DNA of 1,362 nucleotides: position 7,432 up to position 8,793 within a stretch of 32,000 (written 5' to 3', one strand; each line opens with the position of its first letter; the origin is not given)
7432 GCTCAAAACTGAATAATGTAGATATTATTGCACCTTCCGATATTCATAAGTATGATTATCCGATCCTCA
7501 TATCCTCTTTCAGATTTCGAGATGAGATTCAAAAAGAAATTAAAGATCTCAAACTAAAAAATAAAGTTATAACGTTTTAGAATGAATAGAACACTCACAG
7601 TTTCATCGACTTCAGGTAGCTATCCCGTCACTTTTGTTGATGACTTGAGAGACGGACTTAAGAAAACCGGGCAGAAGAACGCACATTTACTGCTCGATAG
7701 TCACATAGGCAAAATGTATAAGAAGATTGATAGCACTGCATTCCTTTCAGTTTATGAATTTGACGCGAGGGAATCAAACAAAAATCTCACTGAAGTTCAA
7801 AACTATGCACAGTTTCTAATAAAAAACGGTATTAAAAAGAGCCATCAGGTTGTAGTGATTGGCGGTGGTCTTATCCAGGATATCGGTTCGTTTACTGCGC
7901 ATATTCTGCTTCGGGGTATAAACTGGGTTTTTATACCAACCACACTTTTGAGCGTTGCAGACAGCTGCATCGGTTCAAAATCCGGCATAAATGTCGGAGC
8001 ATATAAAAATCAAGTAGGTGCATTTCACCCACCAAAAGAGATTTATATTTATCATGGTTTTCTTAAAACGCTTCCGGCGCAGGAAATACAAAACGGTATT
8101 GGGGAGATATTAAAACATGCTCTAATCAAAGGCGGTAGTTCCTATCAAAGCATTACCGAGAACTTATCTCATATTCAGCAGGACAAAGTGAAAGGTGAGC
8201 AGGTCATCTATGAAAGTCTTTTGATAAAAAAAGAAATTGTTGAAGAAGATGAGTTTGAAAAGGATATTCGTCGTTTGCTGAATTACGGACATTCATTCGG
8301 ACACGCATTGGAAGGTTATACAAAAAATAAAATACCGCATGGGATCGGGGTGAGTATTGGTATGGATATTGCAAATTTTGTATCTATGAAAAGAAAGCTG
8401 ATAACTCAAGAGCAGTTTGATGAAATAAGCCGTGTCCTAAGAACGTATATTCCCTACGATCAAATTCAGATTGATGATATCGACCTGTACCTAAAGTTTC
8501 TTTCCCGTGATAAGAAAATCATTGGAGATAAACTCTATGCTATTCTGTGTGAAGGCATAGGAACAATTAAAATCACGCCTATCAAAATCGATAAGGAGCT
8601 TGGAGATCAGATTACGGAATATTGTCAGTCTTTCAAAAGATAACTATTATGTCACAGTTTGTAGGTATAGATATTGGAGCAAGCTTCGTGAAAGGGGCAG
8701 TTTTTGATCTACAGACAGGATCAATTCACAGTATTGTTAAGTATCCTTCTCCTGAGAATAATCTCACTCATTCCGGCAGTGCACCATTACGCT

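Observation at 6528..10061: A carbocycle-forming enzyme (DHQS superfamily) with its own methyltransferase and FGGY kinase inside a surface-glycan operon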

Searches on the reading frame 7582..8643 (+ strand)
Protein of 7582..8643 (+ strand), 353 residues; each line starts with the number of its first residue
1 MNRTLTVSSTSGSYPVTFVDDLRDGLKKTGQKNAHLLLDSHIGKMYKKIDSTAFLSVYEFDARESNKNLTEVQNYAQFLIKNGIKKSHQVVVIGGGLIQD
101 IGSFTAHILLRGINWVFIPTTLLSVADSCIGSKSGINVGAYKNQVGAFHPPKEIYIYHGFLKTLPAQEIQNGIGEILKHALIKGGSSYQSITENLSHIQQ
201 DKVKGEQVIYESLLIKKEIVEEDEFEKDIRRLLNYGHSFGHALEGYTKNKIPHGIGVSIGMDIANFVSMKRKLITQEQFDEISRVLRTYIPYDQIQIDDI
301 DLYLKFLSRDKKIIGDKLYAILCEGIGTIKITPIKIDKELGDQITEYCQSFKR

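Call 3: search_protein_families(library=pfam, proteins=[window:7582-8643:+])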
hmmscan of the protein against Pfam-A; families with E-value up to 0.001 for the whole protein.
window:7582-8643:+ (353 aa): 2 families
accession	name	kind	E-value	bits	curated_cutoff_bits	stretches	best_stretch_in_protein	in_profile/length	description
PF24621.2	DHQS_C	-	2.1e-33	115.8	27.6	1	172-312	1-143/144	3-dehydroquinate synthase C-terminal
PF01761.26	DHQ_synthase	-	3.6e-32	110.8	24.2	1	60-170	4-114/115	3-dehydroquinate synthase N-terminal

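Call 4: search_protein_families(library=ncbifam, proteins=[window:7582-8643:+])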
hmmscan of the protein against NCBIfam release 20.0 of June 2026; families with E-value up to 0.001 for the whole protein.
window:7582-8643:+ (353 aa): 5 families
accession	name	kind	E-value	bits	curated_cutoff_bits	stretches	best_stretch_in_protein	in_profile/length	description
TIGR04425.1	P_lya_rel_AroB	hypoth_equivalog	1.1e-111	373.2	400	1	7-349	1-346/348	AroB-related putative sugar phosphate phospholyase (cyclizing)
TIGR01357.1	aroB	equivalog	1.8e-78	264.2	305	1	32-336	22-334/344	3-dehydroquinate synthase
NF004852.0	PRK06203.1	equivalog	3e-42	144.9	333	1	59-289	93-327/407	3-dehydroquinate synthase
NF010556.0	PRK13951.1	equivalog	2e-36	125.9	560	1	62-331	213-479/492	bifunctional shikimate kinase AroK/3-dehydroquinate synthase AroB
NF010627.0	PRK14021.1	equivalog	2e-32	112.3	565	1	64-328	247-521/542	bifunctional shikimate kinase/3-dehydroquinate synthase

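Call 11: find_encoding_contigs(protein=window:7582-8643:+, flank=10000, max_places=6)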
Protein window:7582-8643:+ (353 aa): no gene with exactly this product is on record in the collection.

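Call 12: find_homologous_proteins(query=window:7582-8643:+)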
Query window:7582-8643:+ (353 aa): 3242 proteins with E <= 0.001 among 5938 candidates; the best 120 are listed.
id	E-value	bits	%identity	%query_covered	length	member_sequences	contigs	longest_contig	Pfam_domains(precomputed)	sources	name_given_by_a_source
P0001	9.0e-231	783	100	100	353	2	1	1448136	PF24621.3,PF01761.27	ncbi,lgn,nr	ncbi:3-dehydroquinate synthase [Candidatus Roizmanbacteria bacterium]|nr:MAG: 3-dehydroquinate synth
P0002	1.7e-179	614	78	100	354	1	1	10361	PF24621.3,PF01761.27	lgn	-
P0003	1.8e-179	614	77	99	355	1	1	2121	PF13685.13,PF24621.3,PF01761.27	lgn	-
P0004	4.2e-171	587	75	100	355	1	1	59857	PF24621.3,PF01761.27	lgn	-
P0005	6.5e-131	455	61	99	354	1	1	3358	PF24621.3,PF01761.27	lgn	-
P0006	1.1e-130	454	60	99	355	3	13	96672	PF13685.13,PF24621.3,PF00465.26,PF01761.27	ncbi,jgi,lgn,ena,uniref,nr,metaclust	ncbi:hypothetical protein A3A46_01655 [Candidatus Roizmanbacteria bacterium RIFCSPLOWO2_01_FULL_37_1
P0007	4.5e-130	452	57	99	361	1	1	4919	PF24621.3,PF01761.27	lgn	-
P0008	7.4e-125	435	55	99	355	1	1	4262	PF24621.3,PF01761.27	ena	-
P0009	1.6e-122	427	57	98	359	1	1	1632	PF24621.3,PF01761.27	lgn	-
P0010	1.8e-122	427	55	98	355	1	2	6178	PF24621.3,PF01761.27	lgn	-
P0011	8.8e-122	425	55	98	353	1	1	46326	PF24621.3,PF01761.27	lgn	-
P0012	2.8e-121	423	57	99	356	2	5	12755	PF24621.3,PF01761.27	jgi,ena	-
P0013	4.7e-121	422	55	99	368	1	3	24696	PF24621.3,PF01761.27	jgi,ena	-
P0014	1.0e-120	421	56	99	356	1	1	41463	PF24621.3,PF01761.27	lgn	-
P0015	1.0e-119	418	57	98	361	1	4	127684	PF24621.3,PF01761.27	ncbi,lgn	-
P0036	3.9e-114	400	51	99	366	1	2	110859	PF24621.3,PF01761.27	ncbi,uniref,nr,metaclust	ncbi:hypothetical protein A2Z00_02385 [Candidatus Gottesmanbacteria bacterium RBG_13_45_10]|uniref:U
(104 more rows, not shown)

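Call 16: find_related_loci(query=A1, collection=genome_contigs, flank=10000)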
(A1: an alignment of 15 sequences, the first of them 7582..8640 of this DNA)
Query A1 (353 aa) in genome_contigs; peptide patterns used: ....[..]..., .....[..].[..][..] (x = any residue, [..] = any of these).
600 stretches matched a pattern (row limit reached: there are more); 596 encode a relative of the query (tblastn E <= 1e-3); the best 80 are kept; 80 distinct loci.
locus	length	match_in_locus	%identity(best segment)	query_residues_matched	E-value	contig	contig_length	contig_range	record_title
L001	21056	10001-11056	51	3-352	9e-120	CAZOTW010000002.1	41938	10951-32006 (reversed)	MAG TPA_asm: uncultured Gammaproteobacteria bacterium isolate SRP080215_co1_129 genome assembly, contig: NODE_216_length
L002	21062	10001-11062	50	5-353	2e-113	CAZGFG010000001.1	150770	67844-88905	MAG TPA_asm: uncultured Gammaproteobacteria bacterium isolate binchicken_co125_1135 genome assembly, contig: NODE_224_le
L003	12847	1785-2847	57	3-351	1e-103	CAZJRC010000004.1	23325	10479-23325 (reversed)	MAG TPA_asm: uncultured Gammaproteobacteria bacterium isolate binchicken_co251_951 genome assembly, contig: NODE_2975_le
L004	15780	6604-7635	40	5-350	1e-82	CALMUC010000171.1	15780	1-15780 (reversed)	MAG TPA_asm: uncultured Lachnospiraceae bacterium isolate ERR1414273_bin.30_CONCOCT_v1.1_MAG genome assembly, contig: ER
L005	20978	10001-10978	44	5-329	6e-81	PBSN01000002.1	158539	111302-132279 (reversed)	MAG: Nitrospiraceae bacterium isolate NP85 75706, whole genome shotgun sequence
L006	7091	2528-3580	38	3-351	9e-81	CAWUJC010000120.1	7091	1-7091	MAG: uncultured bacterium isolate SRR17458613_concoct_15_1705322974 genome assembly, contig: ERZ21854015.255, whole geno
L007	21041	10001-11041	39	1-349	2e-79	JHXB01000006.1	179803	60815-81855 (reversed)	Lachnospiraceae bacterium NC2004 T510DRAFT_scaffold00006.6_C, whole genome shotgun sequence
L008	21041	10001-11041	39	2-350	1e-78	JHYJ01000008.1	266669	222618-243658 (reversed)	Lachnospiraceae bacterium AB2028 T322DRAFT_scaffold00006.6_C, whole genome shotgun sequence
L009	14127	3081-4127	39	1-347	4e-78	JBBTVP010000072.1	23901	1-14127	MAG: Patescibacteria group bacterium isolate H51-bin047_1 H51_bin047_1_000000000072, whole genome shotgun sequence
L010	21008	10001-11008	41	4-333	6e-78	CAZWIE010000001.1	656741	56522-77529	MAG TPA_asm: uncultured Bifidobacterium sp. isolate SRP292972_co1_70 genome assembly, contig: NODE_14_length_656741_cov_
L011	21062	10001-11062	40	1-351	2e-77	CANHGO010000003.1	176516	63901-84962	MAG: Cytophagaceae bacterium isolate RE-26jul17-103 genome assembly, contig: RE-26jul17-C50, whole genome shotgun sequen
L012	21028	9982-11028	40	1-347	1e-76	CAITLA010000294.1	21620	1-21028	MAG: uncultured Syntrophaceae bacterium isolate AM-sed-core3-D1_bin-194 genome assembly, contig: bin-194:294/313, whole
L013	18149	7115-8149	40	5-347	3e-77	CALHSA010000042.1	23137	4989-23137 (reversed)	MAG: uncultured bacterium isolate S1_Bin_Bin_164_sub_1 genome assembly, contig: c_000000164184, whole genome shotgun seq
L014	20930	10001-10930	42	5-312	6e-76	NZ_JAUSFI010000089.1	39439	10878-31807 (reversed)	MAG: Undibacterium sp. isolate E14_maxbin.296 E14_k141_1485106, whole genome shotgun sequence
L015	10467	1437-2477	40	4-347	6e-76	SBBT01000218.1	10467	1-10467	MAG: Candidatus Troglogloeales bacterium isolate Bin_6_1_1 Hy_contig16085, whole genome shotgun sequence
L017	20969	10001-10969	39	5-325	7e-76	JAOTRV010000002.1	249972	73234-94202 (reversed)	MAG: Sulfuritalea sp. isolate MAG2 5109_A_contig_30, whole genome shotgun sequence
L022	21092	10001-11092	38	1-353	1e-74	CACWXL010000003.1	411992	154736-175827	MAG: Ruminococcaceae bacterium isolate RUG11004 genome assembly, contig: RUG11004_asm_3, whole genome shotgun sequence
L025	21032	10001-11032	37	5-350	1e-73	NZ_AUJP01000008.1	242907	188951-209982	Butyrivibrio sp. MB2005 G610DRAFT_scaffold00006.6_C, whole genome shotgun sequence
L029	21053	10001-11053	40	1-350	3e-73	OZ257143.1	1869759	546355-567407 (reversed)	MAG: Gammaproteobacteria bacterium isolate 3ba8531f-4df8-48da-8f3c-568d6544bbbc genome assembly, chromosome: 1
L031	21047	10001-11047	38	4-350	7e-73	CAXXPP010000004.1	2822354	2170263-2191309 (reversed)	MAG: uncultured Draconibacterium sp. isolate 714386e1-bc16-422e-93f9-a3f32d7c9c6c genome assembly, contig: contig_4, who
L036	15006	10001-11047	37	5-350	4e-72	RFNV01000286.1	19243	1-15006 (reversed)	MAG: Proteobacteria bacterium isolate LLD_334 Lanier.contig38655.19243bp, whole genome shotgun sequence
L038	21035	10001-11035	38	7-349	4e-71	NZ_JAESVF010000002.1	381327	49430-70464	Joostella sp. CR20 2, whole genome shotgun sequence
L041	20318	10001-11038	38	4-347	3e-70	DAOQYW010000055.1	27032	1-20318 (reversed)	MAG TPA_asm: Bacteroidales bacterium isolate AMR_MDS_1000 NODE_2082_length_27032_cov_6.785150, whole genome shotgun sequ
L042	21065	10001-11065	37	1-353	3e-70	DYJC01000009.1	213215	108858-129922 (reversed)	MAG TPA_asm: Desulfosudis oleivorans isolate FI88_44_71 Afr_mines_FI88_47_length_213215_cov_32_581230, whole genome shot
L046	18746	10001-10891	40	57-353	2e-69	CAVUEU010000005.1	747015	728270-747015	MAG: uncultured Gemmatimonadales bacterium isolate MFD04944.bin.2.59 genome assembly, contig: contig_43109, whole genome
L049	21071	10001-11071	38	1-349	4e-69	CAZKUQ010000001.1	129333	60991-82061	MAG TPA_asm: uncultured Coxiellaceae bacterium isolate SRP011637_co1_113 genome assembly, contig: NODE_14_length_129333_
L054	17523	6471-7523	36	3-349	3e-68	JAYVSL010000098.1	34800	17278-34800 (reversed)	MAG: Planctomycetota bacterium isolate GL74_DN_concoct_244 GL74_DN_concoct_244_97, whole genome shotgun sequence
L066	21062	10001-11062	35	1-353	1e-65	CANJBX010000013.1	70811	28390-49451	MAG: Hyphomicrobiaceae bacterium isolate RH-23may17-1059 genome assembly, contig: RH-23may17-C2626, whole genome shotgun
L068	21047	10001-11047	36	5-351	3e-65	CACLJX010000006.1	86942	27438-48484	MAG: uncultured Alphaproteobacteria bacterium isolate AG-464-G03 genome assembly, contig: AG-464-G03_NODE_6, whole genom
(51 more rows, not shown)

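Call 21: search_protein_families(library=ncbifam, proteins=[L046:6511-7551:+, L014:11056-12000:+, L066:14583-15659:+, L017:8652-9269:+, L068:3855-4562:+, L042:13948-14802:+, L031:12882-13649:+, L022:13982-14953:+, L010:16212-16985:+, L041:11068-11523:+], max_evalue=0.00001)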
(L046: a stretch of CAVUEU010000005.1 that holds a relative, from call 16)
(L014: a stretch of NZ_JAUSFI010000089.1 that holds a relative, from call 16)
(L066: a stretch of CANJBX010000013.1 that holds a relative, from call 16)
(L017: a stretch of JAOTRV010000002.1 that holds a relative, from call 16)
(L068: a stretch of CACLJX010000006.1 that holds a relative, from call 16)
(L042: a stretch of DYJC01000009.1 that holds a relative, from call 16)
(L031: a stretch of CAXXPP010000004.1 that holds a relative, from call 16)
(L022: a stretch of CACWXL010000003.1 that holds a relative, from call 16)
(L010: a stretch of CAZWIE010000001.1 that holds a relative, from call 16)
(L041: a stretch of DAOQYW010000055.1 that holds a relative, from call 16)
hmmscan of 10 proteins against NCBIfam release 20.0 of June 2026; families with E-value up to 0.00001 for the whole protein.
L046:6511-7551:+ (346 aa): 8 families
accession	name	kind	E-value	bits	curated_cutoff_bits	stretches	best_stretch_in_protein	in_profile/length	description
TIGR04380.1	myo_inos_iolG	equivalog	3.1e-31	108.5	355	1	19-330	2-310/330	inositol 2-dehydrogenase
NF052479.1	LevoglcsnDh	equivalog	1.9e-26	92.7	650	1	66-214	66-216/386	levoglucosan dehydrogenase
NF008607.0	PRK11579.1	subfamily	1.2e-24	87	330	1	19-267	5-254/346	oxidoreductase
NF040723.1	UDP-GlcNAcDh_Arch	equivalog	5.5e-17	62.2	450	1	21-272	3-247/302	UDP-N-acetylglucosamine 3-dehydrogenase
NF041392.1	XylDh_Gfo6_Halo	equivalog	8.9e-15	54.3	350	1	75-344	84-342/350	D-xylose 1-dehydrogenase Gfo6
NF052679.1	InsChiInosDhIolG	equivalog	5e-12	45.5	540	1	19-161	8-155/343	bifunctional inositol 2-dehydrogenase/D-chiro-inositol 1-dehydrogenase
NF007574.0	PRK10206.1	equivalog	6.6e-10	38.5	352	1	52-228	44-215/345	oxidoreductase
NF058563.1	BT_2159_fam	equivalog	4.9e-07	29.1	650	1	21-158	3-147/350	disaccharide 3-dehydrogenase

L014:11056-12000:+ (314 aa): 21 families
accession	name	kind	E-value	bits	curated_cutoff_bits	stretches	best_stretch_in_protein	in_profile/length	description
TIGR01327.1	PGDH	equivalog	2.2e-59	201.6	454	1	45-300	34-293/525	phosphoglycerate dehydrogenase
NF008759.0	PRK11790.1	equivalog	1.3e-51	175.6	404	1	56-299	60-308/410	phosphoglycerate dehydrogenase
NF009714.1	PRK13243.1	equivalog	1.1e-46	159.8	455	1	23-299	17-304/332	glyoxylate reductase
NF005069.0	PRK06487.1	equivalog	9.5e-44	149.7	448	1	43-292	40-295/320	2-hydroxyacid dehydrogenase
NF005387.0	PRK06932.1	equivalog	1.1e-39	136.2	492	1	52-308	45-310/314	2-hydroxyacid dehydrogenase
NF011938.0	PRK15409.1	equivalog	1.6e-39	135.8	492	1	47-304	41-305/324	glyoxylate/hydroxypyruvate reductase GhrB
NF006263.0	PRK08410.1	equivalog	2.3e-34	119.2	389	1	51-295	42-294/311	D-2-hydroxyacid dehydrogenase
NF001309.0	PRK00257.1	equivalog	7.3e-32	110.8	434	1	73-289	59-259/379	4-phosphoerythronate dehydrogenase PdxB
NF005750.0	PRK07574.1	equivalog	2.4e-29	102.6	329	1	68-292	110-341/386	NAD-dependent formate dehydrogenase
NF000492.1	vanH_gen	exception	3.4e-29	101.9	540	1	74-265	68-254/312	D-lactate dehydrogenase VanH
NF041369.1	Dhydh_Halo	equivalog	1.2e-26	93.6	400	1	81-291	64-278/305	D-2-hydroxyacid dehydrogenase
NF000371.1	vanH_Agroup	exception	1.9e-25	89.7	700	1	73-266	72-260/322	VanH-A/VanH-Pt family D-lactate dehydrogenase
NF000004.1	vanH-D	exception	3.3e-23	82.3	550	1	73-265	73-260/323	D-lactate dehydrogenase VanH-D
NF005027.0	PRK06436.1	equivalog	2.2e-22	79.6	261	1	79-300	56-272/303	2-hydroxyacid dehydrogenase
NF006374.0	PRK08605.1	subfamily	4.4e-21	75.3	356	1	44-267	38-267/332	D-lactate dehydrogenase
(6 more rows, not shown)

L066:14583-15659:+ (358 aa): 13 families
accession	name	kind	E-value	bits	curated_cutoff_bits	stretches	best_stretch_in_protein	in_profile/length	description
TIGR02622.1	CDP_4_6_dhtase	equivalog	9.4e-136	452.6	278.45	1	11-353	2-351/352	CDP-glucose 4,6-dehydratase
TIGR01181.1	dTDP_gluc_dehyt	equivalog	1.3e-30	106.6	365.1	1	15-335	1-313/321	dTDP-glucose 4,6-dehydratase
TIGR04180.1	EDH_00030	hypoth_equivalog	4.5e-22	78.5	475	1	16-320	1-296/297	NAD-dependent 4,6-dehydratase LegB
TIGR01179.1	galE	equivalog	1.7e-19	69.9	262.3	1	15-178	1-162/332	UDP-glucose 4-epimerase GalE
TIGR01472.1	gmd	equivalog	1.4e-14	54.1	415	1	16-169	3-163/342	GDP-mannose 4,6-dehydratase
NF007490.0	PRK10084.1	subfamily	4.5e-14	52.2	649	1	149-343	155-344/361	dTDP-glucose 4,6-dehydratase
NF007956.0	PRK10675.1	subfamily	2.3e-12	46.7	394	1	15-195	2-179/338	UDP-glucose 4-epimerase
TIGR03466.1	HpnA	hypoth_equivalog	5.1e-12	45.3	367.65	1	15-142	2-118/327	hopanoid-associated sugar epimerase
NF007582.0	PRK10217.1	equivalog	6.4e-12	45.2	698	1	14-337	2-335/355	dTDP-glucose 4,6-dehydratase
NF042422.1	oxyalk_red_OleD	equivalog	1.2e-09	38.1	580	1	15-166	2-140/329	2-alkyl-3-oxoalkanoate reductase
TIGR03589.1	PseB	equivalog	1.3e-09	37.4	407.75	1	54-329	46-286/324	UDP-N-acetylglucosamine 4,6-dehydratase (inverting)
NF042423.1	oxyalk_red_Shew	equivalog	9.3e-09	34.8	580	1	13-135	8-117/331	2-alkyl-3-oxoalkanoate reductase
NF043036.1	ErythonDh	equivalog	5.5e-06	25.8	325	1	15-175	2-163/321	D-erythronate dehydrogenase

L017:8652-9269:+ (205 aa): 13 families
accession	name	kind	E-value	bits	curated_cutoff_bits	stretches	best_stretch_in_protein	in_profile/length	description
NF010546.0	PRK13936.1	equivalog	2.8e-34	118.6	276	1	36-189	30-184/197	phosphoheptose isomerase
TIGR00441.1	gmhA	equivalog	1.3e-32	113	209.45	1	42-188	4-148/154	D-sedoheptulose 7-phosphate isomerase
NF010547.0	PRK13938.1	equivalog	8.5e-27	94.1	320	1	40-191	36-185/196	D-sedoheptulose 7-phosphate isomerase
NF001628.0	PRK00414.1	equivalog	1.4e-26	93.3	265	1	32-171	27-165/192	D-sedoheptulose 7-phosphate isomerase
NF008138.0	PRK10886.1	equivalog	3.7e-26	92.1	352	1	39-168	31-161/196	DnaA initiator-associating protein DiaA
NF003915.0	PRK05441.1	subfamily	1.1e-09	37.7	168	1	34-171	47-185/300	N-acetylmuramic acid 6-phosphate etherase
TIGR03127.2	RuMP_HxlB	equivalog_domain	1.8e-08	34.5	160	1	117-175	72-130/178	6-phospho-3-hexuloisomerase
NF009222.0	PRK12570.1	subfamily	5e-08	32.1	255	1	34-170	54-191/307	N-acetylmuramic acid 6-phosphate etherase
NF002805.0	PRK02947.1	subfamily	3.5e-07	29.6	135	1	16-154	4-144/247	sugar isomerase domain-containing protein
TIGR00274.1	TIGR00274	equivalog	4.9e-07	29.1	302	1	118-171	127-180/291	N-acetylmuramic acid 6-phosphate etherase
TIGR02128.1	G6PI_arch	equivalog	4.9e-07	29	213.9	1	115-170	61-118/308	bifunctional phosphoglucose/phosphomannose isomerase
NF041755.1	RuMP_HxlAB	equivalog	1.1e-06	27.8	500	0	116-175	287-345/391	bifunctional 3-hexulose-6-phosphate synthase/6-phospho-3-hexuloisomerase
NF008458.0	PRK11337.1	equivalog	4.4e-06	25.9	378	0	114-166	185-237/293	MurR/RpiR family transcriptional regulator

L068:3855-4562:+ (235 aa): 6 families
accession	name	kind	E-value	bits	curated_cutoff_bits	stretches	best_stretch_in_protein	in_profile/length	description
TIGR03584.1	PseF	equivalog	3.7e-41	141.2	205.7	1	4-227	1-219/222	pseudaminic acid cytidylyltransferase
NF003952.0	PRK05450.1-5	subfamily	5.7e-12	45.3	193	1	1-137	1-128/250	3-deoxy-manno-octulosonate cytidylyltransferase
NF003950.0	PRK05450.1-3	subfamily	9.9e-10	38.2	234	1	1-181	1-152/248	3-deoxy-manno-octulosonate cytidylyltransferase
NF009905.0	PRK13368.1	subfamily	2.8e-09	36.7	255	1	1-139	1-128/243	3-deoxy-manno-octulosonate cytidylyltransferase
TIGR00466.1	kdsB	equivalog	2.8e-06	26.9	155.2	1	3-74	3-73/241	3-deoxy-manno-octulosonate cytidylyltransferase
NF003948.0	PRK05450.1-1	equivalog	6.6e-06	25.5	281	1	2-124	5-119/248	3-deoxy-manno-octulosonate cytidylyltransferase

L042:13948-14802:+ (284 aa): 0 families

L031:12882-13649:+ (255 aa): 4 families
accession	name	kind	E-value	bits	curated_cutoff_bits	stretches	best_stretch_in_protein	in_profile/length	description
TIGR02311.1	HpaI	equivalog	1.2e-49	169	368.8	1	6-249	3-245/249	4-hydroxy-2-oxoheptanedioate aldolase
NF007849.0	PRK10558.1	equivalog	5.1e-48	163.7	393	1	5-249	9-251/256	2-dehydro-3-deoxyglucarate aldolase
TIGR03239.1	GarL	equivalog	1.5e-47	162.3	406.75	1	6-249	3-244/249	2-dehydro-3-deoxyglucarate aldolase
NF007521.0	PRK10128.1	equivalog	2.4e-38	132.2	441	1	5-238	8-240/267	2-keto-3-deoxy-L-rhamnonate aldolase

L022:13982-14953:+ (323 aa): 6 families
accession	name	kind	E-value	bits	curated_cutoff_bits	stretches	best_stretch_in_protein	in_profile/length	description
NF047588.1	GlcsyltransPgfSStrep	equivalog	1.7e-49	168.7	500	1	9-313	2-304/308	glycosyltransferase PgfS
NF007986.1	PRK10714.1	equivalog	1.6e-31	109.5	529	1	6-309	4-305/316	undecaprenyl-phosphate 4-deoxy-4-formamido-L-arabinose transferase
TIGR03937.1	PgaC_IcaA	equivalog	2.8e-12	46.3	422.3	1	6-104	43-136/407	poly-beta-1,6-N-acetyl-D-glucosamine synthase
NF047683.1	TeichurnBiosyTuaG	equivalog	3.7e-09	36.6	400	1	8-81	6-74/252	teichuronic acid biosynthesis protein TuaG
NF041875.1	EPS_EpsD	equivalog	3.8e-08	33.1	370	1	10-158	1-149/325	exopolysaccharide biosynthesis glycosyltransferase EpsD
NF010496.0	PRK13915.1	equivalog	3.5e-07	29.6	262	1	3-110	26-133/307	glucosyl-3-phosphoglycerate synthase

L010:16212-16985:+ (257 aa): 6 families
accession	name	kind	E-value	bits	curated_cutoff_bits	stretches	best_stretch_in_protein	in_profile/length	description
NF009905.0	PRK13368.1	subfamily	2.1e-64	217.2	255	1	3-250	2-241/243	3-deoxy-manno-octulosonate cytidylyltransferase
NF003952.0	PRK05450.1-5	subfamily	2.1e-57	194.1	193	1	3-249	2-247/250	3-deoxy-manno-octulosonate cytidylyltransferase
NF003950.0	PRK05450.1-3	subfamily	1.8e-50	171.6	234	1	3-249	2-244/248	3-deoxy-manno-octulosonate cytidylyltransferase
TIGR00466.1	kdsB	equivalog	1.2e-41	142.8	155.2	1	7-241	6-241/241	3-deoxy-manno-octulosonate cytidylyltransferase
NF003948.0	PRK05450.1-1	equivalog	7.3e-38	130.2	281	1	5-246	7-242/248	3-deoxy-manno-octulosonate cytidylyltransferase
TIGR03584.1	PseF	equivalog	2.3e-06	27.4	205.7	1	7-124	3-123/222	pseudaminic acid cytidylyltransferase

L041:11068-11523:+ (151 aa): 2 families
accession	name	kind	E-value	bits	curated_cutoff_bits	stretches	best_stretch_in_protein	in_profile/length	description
TIGR00022.1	TIGR00022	subfamily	5.8e-19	68.3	45.5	1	1-150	1-152/155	YhcH/YjgK/YiaL family protein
NF040884.1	acetylneur_anom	equivalog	7.7e-19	68.1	160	1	1-149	1-151/155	N-acetylneuraminate anomerase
